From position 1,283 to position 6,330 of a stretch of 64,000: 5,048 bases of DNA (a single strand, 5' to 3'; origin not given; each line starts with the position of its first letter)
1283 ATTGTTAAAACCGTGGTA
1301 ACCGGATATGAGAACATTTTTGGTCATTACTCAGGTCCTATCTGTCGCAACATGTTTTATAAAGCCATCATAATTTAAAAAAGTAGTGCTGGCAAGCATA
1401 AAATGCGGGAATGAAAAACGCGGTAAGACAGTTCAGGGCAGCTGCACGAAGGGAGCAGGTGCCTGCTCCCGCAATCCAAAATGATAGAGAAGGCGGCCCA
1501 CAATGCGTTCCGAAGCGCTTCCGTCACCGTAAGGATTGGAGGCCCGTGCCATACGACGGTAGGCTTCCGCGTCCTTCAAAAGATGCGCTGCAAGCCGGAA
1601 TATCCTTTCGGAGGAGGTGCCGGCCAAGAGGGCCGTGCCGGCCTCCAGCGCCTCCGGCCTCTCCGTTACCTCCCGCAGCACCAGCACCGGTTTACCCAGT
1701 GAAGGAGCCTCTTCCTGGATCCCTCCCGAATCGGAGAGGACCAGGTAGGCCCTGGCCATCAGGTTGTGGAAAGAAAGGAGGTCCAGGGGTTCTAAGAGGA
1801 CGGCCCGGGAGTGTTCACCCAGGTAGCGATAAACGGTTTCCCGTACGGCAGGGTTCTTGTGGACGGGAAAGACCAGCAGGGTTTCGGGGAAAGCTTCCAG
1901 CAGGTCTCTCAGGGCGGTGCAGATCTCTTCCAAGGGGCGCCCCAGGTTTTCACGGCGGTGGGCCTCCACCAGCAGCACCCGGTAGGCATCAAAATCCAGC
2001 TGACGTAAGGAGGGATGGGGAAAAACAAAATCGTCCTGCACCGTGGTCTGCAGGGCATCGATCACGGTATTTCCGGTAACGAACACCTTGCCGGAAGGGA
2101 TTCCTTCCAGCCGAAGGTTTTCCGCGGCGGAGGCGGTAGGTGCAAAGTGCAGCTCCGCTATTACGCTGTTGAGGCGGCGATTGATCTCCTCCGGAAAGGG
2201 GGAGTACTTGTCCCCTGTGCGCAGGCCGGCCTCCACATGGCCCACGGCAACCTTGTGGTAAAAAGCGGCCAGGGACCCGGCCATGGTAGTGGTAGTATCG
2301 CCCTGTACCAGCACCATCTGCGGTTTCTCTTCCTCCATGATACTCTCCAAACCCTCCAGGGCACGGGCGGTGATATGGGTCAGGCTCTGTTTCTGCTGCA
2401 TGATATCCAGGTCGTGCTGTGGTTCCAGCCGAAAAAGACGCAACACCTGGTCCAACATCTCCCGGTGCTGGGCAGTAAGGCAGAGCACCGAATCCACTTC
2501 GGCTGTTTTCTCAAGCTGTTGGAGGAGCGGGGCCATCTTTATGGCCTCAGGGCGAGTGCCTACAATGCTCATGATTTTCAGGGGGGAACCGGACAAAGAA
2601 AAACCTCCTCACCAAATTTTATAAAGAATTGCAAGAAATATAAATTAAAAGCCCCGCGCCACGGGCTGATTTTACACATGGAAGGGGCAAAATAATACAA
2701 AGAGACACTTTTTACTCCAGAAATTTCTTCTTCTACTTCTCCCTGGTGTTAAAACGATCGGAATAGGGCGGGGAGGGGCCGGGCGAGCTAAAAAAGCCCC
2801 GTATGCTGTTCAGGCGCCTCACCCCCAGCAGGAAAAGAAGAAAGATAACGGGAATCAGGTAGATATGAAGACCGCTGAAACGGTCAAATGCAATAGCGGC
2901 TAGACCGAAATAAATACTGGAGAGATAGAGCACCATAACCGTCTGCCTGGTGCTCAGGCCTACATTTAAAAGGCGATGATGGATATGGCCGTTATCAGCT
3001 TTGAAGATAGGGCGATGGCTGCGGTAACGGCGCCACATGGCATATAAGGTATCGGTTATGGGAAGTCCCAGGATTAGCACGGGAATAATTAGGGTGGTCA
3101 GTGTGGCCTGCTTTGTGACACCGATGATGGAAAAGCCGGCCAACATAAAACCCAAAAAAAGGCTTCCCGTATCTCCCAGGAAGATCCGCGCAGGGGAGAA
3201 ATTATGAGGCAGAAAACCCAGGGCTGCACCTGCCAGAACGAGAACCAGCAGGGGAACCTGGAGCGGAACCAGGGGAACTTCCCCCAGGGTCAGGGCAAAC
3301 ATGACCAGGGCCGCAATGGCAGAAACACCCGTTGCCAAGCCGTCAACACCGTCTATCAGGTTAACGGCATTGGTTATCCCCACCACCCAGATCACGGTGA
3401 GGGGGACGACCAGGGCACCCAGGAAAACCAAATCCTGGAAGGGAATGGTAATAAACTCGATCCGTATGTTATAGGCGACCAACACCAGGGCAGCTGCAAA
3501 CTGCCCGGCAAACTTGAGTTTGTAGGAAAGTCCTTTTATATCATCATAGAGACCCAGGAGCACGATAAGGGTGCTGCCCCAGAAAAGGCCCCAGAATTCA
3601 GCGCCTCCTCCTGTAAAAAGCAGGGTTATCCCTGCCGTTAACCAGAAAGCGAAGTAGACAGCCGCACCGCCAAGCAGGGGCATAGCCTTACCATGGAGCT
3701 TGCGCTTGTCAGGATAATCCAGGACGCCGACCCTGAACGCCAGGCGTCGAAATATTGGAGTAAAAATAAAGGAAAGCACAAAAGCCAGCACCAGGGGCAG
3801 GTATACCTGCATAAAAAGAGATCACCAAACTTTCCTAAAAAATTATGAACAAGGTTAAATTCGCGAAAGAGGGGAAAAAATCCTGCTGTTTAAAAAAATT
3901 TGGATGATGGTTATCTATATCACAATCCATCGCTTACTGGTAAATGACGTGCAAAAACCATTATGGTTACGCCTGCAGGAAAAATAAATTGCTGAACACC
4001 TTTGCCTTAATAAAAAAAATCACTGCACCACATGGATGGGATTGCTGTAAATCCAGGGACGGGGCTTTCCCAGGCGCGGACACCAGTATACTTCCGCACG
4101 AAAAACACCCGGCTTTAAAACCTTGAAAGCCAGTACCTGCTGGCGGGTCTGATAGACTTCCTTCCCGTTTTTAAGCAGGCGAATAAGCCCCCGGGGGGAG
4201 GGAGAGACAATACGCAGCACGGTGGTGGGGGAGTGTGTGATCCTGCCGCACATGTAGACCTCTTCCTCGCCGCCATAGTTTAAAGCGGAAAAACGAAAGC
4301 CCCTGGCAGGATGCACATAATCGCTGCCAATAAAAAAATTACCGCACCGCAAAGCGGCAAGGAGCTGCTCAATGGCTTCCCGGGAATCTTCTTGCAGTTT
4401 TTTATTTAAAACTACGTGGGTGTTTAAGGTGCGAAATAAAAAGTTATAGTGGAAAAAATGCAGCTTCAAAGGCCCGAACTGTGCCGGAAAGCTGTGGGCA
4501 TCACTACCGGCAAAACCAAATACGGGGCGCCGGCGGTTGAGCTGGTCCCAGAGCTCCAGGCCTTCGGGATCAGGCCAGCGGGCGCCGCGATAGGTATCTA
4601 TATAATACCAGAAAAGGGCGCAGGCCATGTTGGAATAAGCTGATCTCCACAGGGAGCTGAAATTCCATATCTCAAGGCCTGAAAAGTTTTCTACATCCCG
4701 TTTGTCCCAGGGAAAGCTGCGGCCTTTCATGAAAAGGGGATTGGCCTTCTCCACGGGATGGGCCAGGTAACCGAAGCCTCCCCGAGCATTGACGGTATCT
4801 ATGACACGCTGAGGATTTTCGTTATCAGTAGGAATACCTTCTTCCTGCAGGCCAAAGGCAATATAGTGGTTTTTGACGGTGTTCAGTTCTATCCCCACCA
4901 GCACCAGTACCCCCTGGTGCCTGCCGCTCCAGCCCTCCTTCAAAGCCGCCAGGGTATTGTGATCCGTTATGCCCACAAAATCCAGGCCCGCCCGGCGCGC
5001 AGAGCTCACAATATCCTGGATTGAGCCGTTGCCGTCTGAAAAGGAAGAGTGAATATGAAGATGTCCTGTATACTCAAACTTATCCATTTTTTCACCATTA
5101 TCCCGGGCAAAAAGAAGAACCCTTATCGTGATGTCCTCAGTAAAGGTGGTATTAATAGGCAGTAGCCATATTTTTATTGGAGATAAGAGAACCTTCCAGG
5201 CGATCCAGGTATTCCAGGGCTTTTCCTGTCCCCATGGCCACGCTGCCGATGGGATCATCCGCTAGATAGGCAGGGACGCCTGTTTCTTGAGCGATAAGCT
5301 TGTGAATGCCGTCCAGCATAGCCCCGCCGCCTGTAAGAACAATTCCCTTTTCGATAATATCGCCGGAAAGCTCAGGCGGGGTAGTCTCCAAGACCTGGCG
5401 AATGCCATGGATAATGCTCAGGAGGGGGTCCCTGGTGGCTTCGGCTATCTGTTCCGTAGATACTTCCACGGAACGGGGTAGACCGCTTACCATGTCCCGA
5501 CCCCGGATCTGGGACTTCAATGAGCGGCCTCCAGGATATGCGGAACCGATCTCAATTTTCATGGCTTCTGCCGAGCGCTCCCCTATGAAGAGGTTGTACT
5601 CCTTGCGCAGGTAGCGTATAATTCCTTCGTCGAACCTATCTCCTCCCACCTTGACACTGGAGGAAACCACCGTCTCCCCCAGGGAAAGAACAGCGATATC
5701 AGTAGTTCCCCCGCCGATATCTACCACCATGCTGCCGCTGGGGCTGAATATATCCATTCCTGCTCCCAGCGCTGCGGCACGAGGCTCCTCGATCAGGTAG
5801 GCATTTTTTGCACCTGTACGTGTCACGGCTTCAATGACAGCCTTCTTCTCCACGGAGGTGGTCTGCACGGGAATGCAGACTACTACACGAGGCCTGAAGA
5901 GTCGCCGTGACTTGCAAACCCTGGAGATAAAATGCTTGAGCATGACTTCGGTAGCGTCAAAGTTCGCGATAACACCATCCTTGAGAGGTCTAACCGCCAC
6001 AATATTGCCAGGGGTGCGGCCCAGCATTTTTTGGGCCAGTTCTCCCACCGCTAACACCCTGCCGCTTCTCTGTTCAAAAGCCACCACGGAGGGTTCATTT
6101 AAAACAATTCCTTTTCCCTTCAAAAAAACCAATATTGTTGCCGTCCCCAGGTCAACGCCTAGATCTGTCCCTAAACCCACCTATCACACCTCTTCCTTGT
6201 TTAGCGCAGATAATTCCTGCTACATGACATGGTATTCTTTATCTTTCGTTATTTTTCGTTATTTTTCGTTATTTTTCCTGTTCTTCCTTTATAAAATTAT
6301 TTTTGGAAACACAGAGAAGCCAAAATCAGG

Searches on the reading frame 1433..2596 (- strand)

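Call 73: search_protein_families(library=pfam, proteins=[window:1433-2596:-], max_evalue=0.00001)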
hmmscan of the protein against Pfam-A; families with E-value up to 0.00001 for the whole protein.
window:1433-2596:- (387 aa): 1 family
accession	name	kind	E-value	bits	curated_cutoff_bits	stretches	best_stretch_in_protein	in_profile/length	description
PF02350.25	Epimerase_2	-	1.5e-115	386.3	30.6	1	27-367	2-344/347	UDP-N-acetylglucosamine 2-epimerase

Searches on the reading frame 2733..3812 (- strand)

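Call 73: search_protein_families(library=pfam, proteins=[window:2733-3812:-], max_evalue=0.00001)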
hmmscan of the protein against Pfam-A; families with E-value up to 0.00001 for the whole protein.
window:2733-3812:- (359 aa): 1 family
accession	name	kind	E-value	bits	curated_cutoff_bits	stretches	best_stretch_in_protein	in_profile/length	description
PF00953.26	Glycos_transf_4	-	2.1e-40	138.8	27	1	74-231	2-159/160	Glycosyl transferase family 4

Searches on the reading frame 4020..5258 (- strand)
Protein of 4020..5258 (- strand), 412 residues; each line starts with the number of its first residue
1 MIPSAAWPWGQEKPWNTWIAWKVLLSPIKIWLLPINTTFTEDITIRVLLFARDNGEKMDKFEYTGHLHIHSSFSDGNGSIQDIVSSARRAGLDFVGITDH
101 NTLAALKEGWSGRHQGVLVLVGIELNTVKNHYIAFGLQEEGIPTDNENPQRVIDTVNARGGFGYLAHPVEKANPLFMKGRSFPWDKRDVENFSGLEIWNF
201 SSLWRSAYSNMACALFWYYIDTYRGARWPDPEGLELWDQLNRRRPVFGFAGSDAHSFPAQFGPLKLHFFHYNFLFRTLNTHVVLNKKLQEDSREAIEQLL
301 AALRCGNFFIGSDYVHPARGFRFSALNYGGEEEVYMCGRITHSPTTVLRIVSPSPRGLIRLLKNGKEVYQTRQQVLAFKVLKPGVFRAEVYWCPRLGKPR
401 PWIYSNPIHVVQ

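Call 67: search_protein_families(library=pfam, proteins=[window:4020-5258:-], max_evalue=0.00001)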
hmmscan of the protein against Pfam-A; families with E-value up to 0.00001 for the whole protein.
window:4020-5258:- (412 aa): 1 family
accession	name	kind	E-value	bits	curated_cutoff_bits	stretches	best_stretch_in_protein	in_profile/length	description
PF02811.25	PHP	-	7.8e-11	43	26.4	1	66-130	1-67/164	PHP domain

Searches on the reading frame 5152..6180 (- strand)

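Call 73: search_protein_families(library=pfam, proteins=[window:5152-6180:-], max_evalue=0.00001)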
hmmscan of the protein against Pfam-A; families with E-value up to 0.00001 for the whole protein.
window:5152-6180:- (342 aa): 5 families
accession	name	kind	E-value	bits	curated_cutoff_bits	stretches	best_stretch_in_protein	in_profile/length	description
PF06723.19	MreB_Mbl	-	4.3e-139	463.3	27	1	5-328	2-325/327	MreB/Mbl protein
PF14450.12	FtsA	-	2e-13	51.2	31.8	1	151-307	1-110/127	Cell division protein FtsA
PF00012.26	HSP70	-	2.1e-13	49.9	20.6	1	99-196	136-239/599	Hsp70 protein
PF00022.25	Actin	-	8.2e-09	35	27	1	43-194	46-190/410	Actin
PF11104.14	PilM_2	-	4.2e-07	29.6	27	0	279-308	277-306/340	Type IV pilus assembly protein PilM;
